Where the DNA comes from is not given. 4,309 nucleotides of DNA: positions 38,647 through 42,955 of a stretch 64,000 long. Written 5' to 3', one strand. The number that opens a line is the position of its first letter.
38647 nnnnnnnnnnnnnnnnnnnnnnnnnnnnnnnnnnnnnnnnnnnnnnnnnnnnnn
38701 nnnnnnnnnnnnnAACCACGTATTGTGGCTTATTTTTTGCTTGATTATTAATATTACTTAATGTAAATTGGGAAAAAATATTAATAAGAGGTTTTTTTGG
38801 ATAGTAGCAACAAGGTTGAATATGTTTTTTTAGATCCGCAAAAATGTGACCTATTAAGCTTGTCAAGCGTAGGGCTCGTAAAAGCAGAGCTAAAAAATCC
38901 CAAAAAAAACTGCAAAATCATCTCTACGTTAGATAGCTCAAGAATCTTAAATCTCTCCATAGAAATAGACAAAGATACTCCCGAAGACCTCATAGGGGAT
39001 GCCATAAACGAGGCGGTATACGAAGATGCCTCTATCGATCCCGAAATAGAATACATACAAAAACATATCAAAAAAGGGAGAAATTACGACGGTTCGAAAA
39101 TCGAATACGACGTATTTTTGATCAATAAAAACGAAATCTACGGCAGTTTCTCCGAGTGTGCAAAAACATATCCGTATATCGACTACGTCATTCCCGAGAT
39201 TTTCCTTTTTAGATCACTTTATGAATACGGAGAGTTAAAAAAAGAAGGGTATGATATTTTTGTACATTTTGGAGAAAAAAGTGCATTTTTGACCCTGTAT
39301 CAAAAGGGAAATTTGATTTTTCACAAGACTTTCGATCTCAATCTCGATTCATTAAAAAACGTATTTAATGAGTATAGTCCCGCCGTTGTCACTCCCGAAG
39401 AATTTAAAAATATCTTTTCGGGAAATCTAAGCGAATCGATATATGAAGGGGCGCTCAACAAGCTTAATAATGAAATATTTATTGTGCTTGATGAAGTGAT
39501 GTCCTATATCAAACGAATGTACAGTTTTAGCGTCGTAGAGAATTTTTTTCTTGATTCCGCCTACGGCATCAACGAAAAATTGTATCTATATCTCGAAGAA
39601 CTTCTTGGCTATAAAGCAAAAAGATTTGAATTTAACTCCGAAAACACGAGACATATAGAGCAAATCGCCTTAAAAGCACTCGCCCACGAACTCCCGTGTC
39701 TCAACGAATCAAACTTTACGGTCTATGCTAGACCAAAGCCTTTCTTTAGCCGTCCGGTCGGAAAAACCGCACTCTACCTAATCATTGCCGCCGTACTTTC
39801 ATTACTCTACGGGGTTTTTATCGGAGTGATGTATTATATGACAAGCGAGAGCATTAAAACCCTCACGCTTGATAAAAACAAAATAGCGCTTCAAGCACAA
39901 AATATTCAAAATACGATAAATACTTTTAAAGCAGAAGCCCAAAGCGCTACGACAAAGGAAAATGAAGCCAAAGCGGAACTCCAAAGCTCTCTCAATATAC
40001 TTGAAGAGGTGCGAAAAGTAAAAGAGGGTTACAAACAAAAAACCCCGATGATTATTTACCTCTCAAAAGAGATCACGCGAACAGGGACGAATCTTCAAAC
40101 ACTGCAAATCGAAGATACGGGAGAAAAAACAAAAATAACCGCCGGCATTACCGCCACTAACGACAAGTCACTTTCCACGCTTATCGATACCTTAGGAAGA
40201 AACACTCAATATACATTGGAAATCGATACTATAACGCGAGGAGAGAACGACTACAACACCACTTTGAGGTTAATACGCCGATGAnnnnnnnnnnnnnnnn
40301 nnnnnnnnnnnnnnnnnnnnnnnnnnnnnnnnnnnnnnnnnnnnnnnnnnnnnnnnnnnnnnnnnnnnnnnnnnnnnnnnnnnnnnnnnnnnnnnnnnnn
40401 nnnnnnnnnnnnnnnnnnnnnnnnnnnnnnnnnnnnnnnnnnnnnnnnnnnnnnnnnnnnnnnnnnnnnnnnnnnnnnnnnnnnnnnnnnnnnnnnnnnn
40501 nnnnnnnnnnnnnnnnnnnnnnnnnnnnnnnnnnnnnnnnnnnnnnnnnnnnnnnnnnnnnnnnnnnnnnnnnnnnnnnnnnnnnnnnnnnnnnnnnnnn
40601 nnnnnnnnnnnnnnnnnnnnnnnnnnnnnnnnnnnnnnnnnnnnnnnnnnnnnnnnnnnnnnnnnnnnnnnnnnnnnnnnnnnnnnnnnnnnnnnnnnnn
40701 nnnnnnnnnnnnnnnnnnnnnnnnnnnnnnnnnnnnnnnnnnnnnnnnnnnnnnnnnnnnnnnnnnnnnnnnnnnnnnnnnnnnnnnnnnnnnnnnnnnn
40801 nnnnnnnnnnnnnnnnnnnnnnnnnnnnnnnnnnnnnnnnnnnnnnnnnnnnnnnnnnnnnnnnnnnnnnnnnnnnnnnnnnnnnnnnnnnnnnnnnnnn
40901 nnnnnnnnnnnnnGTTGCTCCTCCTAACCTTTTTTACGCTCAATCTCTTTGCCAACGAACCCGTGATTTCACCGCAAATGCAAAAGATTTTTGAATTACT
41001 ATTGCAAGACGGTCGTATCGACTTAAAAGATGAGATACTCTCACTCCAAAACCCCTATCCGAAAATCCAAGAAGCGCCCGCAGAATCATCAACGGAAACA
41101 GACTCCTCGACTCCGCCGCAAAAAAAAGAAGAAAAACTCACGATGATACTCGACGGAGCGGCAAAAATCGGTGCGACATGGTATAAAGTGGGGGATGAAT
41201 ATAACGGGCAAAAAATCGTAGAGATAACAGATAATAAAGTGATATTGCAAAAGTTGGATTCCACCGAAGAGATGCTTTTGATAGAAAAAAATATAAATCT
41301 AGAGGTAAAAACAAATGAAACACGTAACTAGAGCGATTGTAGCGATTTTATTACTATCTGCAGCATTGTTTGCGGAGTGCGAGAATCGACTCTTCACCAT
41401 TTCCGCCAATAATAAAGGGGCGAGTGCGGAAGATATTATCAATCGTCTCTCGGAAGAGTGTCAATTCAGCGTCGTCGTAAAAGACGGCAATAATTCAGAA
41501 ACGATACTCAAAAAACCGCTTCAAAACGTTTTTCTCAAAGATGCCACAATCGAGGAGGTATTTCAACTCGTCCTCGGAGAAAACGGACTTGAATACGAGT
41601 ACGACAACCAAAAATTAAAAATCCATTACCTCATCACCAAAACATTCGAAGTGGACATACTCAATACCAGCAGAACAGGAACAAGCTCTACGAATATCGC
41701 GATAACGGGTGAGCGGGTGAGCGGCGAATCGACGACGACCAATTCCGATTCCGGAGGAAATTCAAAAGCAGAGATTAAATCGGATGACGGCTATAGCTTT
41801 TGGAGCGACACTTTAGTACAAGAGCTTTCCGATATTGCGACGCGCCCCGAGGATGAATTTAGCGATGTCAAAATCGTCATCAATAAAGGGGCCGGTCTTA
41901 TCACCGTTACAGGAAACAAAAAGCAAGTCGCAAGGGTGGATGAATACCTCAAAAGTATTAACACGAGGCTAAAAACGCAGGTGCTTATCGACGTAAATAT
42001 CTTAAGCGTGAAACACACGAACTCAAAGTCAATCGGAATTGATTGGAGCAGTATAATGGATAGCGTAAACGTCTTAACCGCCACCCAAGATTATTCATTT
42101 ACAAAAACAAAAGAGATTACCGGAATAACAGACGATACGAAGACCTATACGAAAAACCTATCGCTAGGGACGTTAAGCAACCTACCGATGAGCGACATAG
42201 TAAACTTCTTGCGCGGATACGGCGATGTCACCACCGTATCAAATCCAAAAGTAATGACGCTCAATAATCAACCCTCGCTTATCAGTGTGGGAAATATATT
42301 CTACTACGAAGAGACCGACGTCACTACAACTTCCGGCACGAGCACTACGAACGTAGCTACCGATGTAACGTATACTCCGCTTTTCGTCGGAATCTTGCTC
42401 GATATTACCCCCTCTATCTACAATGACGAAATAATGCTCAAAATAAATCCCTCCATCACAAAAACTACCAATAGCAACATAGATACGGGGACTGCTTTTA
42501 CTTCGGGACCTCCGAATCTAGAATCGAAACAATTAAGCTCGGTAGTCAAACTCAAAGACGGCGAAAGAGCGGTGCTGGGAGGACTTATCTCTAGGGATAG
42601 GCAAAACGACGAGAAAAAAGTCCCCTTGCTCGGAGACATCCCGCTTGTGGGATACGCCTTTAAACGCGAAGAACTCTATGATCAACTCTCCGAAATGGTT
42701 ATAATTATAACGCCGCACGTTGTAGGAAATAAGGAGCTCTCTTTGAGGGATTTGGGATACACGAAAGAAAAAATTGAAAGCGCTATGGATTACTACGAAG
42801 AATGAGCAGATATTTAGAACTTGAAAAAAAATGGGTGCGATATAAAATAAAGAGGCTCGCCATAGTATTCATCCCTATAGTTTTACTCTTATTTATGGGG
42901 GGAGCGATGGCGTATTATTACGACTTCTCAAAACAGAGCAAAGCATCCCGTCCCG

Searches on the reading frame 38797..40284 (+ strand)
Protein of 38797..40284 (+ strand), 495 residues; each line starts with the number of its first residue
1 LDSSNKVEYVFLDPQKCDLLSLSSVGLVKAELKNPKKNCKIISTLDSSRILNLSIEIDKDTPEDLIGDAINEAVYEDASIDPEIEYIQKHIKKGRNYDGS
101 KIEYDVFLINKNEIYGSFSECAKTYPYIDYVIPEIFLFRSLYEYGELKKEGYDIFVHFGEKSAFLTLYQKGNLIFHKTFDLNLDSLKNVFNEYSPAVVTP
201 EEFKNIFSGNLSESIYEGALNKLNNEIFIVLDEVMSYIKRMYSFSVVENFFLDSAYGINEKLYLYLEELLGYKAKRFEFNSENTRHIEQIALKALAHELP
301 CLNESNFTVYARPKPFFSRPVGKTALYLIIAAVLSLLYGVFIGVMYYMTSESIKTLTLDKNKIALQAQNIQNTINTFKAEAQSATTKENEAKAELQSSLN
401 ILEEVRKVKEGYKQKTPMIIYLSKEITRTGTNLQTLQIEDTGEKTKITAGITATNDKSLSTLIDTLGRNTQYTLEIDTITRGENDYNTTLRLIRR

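Call 9: search_protein_families(library=ncbifam, max_evalue=0.001, proteins=[window:38797-40284:+])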
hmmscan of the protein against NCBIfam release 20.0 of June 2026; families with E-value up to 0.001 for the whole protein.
window:38797-40284:+ (495 aa): 1 family
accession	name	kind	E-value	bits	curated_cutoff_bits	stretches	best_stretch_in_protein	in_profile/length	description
NF006292.0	PRK08475.1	equivalog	2.7e-05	23.9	166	1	338-416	35-115/171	F0F1 ATP synthase subunit B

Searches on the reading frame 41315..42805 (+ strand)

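Call 9: search_protein_families(library=ncbifam, max_evalue=0.001, proteins=[window:41315-42805:+])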
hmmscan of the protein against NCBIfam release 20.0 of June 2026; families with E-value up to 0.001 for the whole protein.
window:41315-42805:+ (496 aa): 9 families
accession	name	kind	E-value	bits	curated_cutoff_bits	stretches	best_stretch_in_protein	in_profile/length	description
TIGR02519.1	pilus_MshL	equivalog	2.5e-76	256.5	250.2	1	188-470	2-290/290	pilus (MSHA type) biogenesis protein MshL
TIGR02517.1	type_II_gspD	equivalog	6.3e-40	137.2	351.35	1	121-474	263-594/600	type II secretion system secretin GspD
TIGR02515.1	IV_pilus_PilQ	subfamily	5.5e-33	114.6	284.35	1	188-470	138-427/428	type IV pilus secretin PilQ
TIGR02520.1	pilus_B_mal_scr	equivalog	1e-31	110.1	287.65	1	77-467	129-511/513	PilN family type IVB pilus formation outer membrane protein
TIGR02516.1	type_III_yscC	equivalog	9.4e-25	87.1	238.45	1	186-471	200-462/463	type III secretion system outer membrane ring subunit SctC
NF010083.0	PRK13568.1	equivalog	5.3e-16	58.4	554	1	187-470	154-417/419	DNA uptake porin HofQ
NF042912.1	Amuc_1098_fam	equivalog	3.7e-15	55.1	750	1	400-470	726-796/805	Amuc_1098 family type IV pilus outer membrane protein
NF011873.0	PRK15346.1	equivalog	7.4e-13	48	524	1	198-453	249-477/499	EscC/YscC/HrcC family type III secretion system outer membrane ring protein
NF007851.2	PRK10560.1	exception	1.2e-12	47.4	598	1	187-471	146-410/412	DNA uptake porin HofQ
